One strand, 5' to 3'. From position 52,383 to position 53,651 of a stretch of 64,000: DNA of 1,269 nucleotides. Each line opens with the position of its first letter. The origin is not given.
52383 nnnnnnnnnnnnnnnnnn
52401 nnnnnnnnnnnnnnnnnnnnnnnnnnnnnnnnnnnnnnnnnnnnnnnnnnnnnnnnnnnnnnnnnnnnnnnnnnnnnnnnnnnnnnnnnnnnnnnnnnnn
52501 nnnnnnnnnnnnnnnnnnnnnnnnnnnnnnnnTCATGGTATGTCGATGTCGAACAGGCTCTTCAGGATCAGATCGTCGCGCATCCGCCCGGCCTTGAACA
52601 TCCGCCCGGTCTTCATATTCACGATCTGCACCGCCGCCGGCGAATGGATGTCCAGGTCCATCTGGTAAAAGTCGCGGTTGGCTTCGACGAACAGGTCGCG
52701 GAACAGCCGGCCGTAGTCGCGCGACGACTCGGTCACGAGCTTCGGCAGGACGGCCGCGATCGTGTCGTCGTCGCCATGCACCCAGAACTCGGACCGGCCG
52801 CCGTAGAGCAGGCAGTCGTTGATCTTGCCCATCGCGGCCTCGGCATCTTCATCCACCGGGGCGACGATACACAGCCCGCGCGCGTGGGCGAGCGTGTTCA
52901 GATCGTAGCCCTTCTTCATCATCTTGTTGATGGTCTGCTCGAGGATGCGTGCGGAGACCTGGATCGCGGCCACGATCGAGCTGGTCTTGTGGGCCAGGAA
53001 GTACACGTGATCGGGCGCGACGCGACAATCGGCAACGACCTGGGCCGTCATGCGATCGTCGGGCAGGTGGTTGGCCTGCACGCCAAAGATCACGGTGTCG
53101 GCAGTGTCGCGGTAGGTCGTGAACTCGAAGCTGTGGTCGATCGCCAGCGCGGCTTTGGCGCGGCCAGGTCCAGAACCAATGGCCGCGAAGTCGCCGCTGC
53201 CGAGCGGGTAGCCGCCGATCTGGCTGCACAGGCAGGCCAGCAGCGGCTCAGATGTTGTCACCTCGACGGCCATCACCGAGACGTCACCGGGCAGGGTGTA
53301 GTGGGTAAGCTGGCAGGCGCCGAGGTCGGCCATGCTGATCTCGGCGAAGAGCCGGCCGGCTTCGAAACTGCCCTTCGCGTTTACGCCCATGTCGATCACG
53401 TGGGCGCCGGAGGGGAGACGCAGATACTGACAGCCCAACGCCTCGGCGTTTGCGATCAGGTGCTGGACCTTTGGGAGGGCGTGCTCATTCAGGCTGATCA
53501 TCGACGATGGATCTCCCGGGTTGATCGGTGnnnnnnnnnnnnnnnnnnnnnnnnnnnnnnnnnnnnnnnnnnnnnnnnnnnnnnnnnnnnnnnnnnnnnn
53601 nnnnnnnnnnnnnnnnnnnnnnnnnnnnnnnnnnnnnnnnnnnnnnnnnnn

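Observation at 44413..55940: Eleven-gene operon whose enzyme set resembles a catabolic mirror of early riboflavin and pterin chemistry coupled to pentose-type breakdown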

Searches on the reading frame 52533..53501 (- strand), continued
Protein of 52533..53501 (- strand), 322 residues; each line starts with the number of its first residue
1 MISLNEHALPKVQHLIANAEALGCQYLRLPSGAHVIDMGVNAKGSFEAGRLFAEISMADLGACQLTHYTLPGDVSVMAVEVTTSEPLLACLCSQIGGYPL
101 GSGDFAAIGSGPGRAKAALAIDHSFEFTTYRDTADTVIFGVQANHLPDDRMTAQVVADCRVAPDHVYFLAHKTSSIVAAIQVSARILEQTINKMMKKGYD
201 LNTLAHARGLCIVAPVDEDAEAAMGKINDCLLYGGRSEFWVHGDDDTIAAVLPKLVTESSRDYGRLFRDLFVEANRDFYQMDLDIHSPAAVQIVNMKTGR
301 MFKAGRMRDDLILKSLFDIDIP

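Call 50: search_protein_families(library=pfam, proteins=[L022:11174-11854:+, L022:11784-12758:+, L022:12803-13372:+, L026:3451-4098:+, L016:2252-3487:-, L010:12153-13556:+, L053:3857-4429:+, L075:15862-16899:-, L022:14477-15034:+, L018:18609-19499:+], max_evalue=0.0001)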
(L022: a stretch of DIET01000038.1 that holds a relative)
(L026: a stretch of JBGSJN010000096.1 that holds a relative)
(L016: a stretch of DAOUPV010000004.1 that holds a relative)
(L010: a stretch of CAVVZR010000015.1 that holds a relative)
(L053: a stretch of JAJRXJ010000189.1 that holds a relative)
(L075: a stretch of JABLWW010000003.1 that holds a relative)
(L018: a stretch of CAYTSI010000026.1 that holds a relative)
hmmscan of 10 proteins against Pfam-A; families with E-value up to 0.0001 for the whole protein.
L022:11174-11854:+ (226 aa): 1 family
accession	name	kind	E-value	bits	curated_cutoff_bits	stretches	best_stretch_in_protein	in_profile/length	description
PF04542.20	Sigma70_r2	-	5.7e-06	26.5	24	1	27-97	1-70/71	Sigma-70 region 2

L022:11784-12758:+ (324 aa): 2 families
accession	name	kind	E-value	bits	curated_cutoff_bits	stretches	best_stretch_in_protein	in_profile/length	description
PF23750.1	RsgI_M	-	3.5e-18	66.9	25.3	1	108-237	3-128/133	Anti-sigma factor RsgI-like central domain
PF12791.13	RsgI_N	-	1.7e-06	28.2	25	1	25-65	1-40/40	Anti-sigma factor N-terminus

L022:12803-13372:+ (189 aa): 1 family
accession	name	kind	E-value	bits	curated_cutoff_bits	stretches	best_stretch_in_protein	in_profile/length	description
PF07833.16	Cu_amine_oxidN1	-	5.9e-33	113.5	24.2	1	83-187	3-107/108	Copper amine oxidase N-terminal domain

L026:3451-4098:+ (215 aa): 1 family
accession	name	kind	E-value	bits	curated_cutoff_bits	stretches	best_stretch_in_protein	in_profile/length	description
PF21948.1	LplA-B_cat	-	5.1e-22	79.3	27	1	11-187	8-182/200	Lipoyl protein ligase A/B catalytic domain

L016:2252-3487:- (411 aa): 1 family
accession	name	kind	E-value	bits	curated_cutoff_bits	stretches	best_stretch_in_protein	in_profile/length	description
PF00291.31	PALP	-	1.9e-43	149.3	35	1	59-382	6-295/295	Pyridoxal-phosphate dependent enzyme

L010:12153-13556:+ (467 aa): 2 families
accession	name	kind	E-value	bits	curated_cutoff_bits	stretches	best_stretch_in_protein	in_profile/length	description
PF01979.26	Amidohydro_1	-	1.4e-27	97.3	25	1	57-443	1-344/345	Amidohydrolase family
PF07969.17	Amidohydro_3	-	2.6e-15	57.3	29.7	2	49-263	1-221/472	Amidohydrolase family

L053:3857-4429:+ (190 aa): 1 family
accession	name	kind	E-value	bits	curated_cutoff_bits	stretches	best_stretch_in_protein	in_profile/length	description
PF02441.25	Flavoprotein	-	2.8e-38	131.5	22.7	1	5-175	2-161/162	Flavoprotein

L075:15862-16899:- (345 aa): 3 families
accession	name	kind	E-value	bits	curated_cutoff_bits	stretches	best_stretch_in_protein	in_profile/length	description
PF08240.17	ADH_N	-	5.3e-20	72.1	23.5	1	25-135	1-100/104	Alcohol dehydrogenase GroES-like domain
PF00107.32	ADH_zinc_N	-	4.3e-18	65.9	31.8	1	179-305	3-127/129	Zinc-binding dehydrogenase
PF16912.11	Glu_dehyd_C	-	1.5e-07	31.6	34.9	1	167-331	31-200/211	Glucose dehydrogenase C-terminus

L022:14477-15034:+ (185 aa): 2 families
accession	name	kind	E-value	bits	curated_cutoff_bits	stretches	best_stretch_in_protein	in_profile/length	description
PF07155.17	ECF-ribofla_trS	-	9.3e-49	166.2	26.7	1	6-174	1-172/172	ECF-type riboflavin transporter, S component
PF12822.12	ECF_trnsprt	-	1.9e-06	28.4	30.7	1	10-162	1-162/169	ECF transporter, substrate-specific component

L018:18609-19499:+ (296 aa): 2 families
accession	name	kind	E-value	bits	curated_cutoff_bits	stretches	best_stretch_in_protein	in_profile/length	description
PF00941.27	FAD_binding_5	-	1.3e-40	139.5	27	1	6-179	5-169/170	FAD binding domain in molybdopterin dehydrogenase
PF03450.22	CO_deh_flav_C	-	4.4e-11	43.3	25.5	1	196-288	10-101/102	CO dehydrogenase flavoprotein C-terminal domain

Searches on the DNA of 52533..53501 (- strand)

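Call 55: search_rna_families(sources=[L002, L016, L017, L022, L023, L026, L035], threshold=gathering)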
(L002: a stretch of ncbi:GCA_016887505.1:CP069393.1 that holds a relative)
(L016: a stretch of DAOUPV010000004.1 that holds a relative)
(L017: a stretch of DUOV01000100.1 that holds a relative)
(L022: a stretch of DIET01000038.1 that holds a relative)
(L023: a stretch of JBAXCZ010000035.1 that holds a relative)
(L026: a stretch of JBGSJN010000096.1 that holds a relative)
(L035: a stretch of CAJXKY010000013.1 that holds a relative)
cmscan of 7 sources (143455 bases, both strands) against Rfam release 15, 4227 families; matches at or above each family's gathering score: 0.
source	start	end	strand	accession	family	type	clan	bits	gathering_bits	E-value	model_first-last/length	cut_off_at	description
